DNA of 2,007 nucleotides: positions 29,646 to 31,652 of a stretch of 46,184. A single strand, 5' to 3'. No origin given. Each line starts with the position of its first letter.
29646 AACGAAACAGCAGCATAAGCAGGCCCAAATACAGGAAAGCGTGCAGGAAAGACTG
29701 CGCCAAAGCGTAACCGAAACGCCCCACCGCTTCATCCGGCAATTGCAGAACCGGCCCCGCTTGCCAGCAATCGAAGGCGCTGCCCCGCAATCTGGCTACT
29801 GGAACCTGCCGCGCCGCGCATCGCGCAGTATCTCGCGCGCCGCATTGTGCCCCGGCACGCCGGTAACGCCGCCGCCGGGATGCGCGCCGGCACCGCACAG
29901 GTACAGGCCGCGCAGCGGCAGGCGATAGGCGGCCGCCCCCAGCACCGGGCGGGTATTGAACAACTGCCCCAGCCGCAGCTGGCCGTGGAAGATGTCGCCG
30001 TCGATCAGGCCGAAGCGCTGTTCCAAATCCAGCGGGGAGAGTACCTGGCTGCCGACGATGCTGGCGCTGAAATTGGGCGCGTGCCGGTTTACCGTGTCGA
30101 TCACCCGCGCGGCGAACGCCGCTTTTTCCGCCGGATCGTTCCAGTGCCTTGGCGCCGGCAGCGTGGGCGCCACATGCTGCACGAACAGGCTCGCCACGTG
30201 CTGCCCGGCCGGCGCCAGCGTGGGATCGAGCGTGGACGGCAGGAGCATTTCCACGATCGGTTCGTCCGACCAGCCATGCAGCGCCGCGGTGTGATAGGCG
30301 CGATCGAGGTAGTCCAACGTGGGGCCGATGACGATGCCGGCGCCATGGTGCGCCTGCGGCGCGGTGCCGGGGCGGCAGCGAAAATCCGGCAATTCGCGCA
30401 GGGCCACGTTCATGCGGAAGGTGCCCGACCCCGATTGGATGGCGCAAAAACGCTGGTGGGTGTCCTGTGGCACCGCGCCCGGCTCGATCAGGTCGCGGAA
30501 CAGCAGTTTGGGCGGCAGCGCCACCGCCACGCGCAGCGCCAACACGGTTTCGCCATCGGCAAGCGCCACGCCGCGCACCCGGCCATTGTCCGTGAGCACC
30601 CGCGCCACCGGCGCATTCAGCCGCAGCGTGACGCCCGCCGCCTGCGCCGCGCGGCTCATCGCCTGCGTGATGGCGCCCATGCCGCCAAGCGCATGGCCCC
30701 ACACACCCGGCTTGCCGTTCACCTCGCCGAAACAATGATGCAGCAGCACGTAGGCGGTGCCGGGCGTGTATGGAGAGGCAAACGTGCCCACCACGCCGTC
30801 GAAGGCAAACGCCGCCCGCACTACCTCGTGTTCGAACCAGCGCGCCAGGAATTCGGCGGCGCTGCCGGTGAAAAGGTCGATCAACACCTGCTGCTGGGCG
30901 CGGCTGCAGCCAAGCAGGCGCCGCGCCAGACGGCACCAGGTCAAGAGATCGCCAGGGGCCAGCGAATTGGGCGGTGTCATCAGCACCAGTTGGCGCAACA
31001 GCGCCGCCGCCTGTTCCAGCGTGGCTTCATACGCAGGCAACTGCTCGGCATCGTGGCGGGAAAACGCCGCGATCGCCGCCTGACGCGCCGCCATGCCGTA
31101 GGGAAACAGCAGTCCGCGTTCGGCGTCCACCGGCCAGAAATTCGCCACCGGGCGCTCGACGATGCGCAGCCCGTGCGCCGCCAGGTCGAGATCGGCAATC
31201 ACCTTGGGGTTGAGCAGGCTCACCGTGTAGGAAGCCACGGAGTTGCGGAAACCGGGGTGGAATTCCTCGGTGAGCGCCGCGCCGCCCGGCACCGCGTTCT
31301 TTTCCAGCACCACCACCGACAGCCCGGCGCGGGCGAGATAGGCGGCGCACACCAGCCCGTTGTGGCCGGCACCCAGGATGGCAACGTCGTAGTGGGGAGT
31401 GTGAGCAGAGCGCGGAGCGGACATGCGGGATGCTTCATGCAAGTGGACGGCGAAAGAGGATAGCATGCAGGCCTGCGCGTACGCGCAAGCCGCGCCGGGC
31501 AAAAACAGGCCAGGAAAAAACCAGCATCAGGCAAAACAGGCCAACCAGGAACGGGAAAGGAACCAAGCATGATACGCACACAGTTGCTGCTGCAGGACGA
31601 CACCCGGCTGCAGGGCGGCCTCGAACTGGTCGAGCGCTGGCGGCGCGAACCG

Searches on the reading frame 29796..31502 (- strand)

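Call 18: search_protein_families(library=pfam, proteins=[window:29796-31502:-], max_evalue=0.0001)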
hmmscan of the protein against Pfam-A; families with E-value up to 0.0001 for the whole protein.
window:29796-31502:- (568 aa): 9 families
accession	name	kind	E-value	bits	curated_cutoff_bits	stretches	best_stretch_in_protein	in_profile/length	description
PF01593.30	Amino_oxidase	-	6.6e-14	52.5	19.8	1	49-359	3-283/443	Flavin containing amine oxidoreductase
PF01266.30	DAO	-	6.1e-13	49.4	27.9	1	39-149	1-108/353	FAD dependent oxidoreductase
PF13450.12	NAD_binding_8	-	5.7e-12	46.2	21.9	1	42-87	1-45/68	NAD(P)-binding Rossmann-like domain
PF07992.20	Pyr_redox_2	-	1.1e-07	32.1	26.1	0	38-77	1-42/291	Pyridine nucleotide-disulphide oxidoreductase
PF12831.13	FAD_oxidored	-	7.7e-07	29.2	27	0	39-77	1-39/416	FAD dependent oxidoreductase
PF01946.23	Thi4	-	1.3e-06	28.3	26.2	1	38-76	18-57/235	Thi4 family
PF00890.30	FAD_binding_2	-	1.4e-06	28.3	20.4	0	39-75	1-37/414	FAD binding domain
PF03486.20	HI0933_like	-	1.1e-05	25.5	50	0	39-73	2-36/244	HI0933-like protein Rossmann domain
PF00070.33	Pyr_redox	-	1.2e-05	26.1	22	0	40-89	2-50/82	Pyridine nucleotide-disulphide oxidoreductase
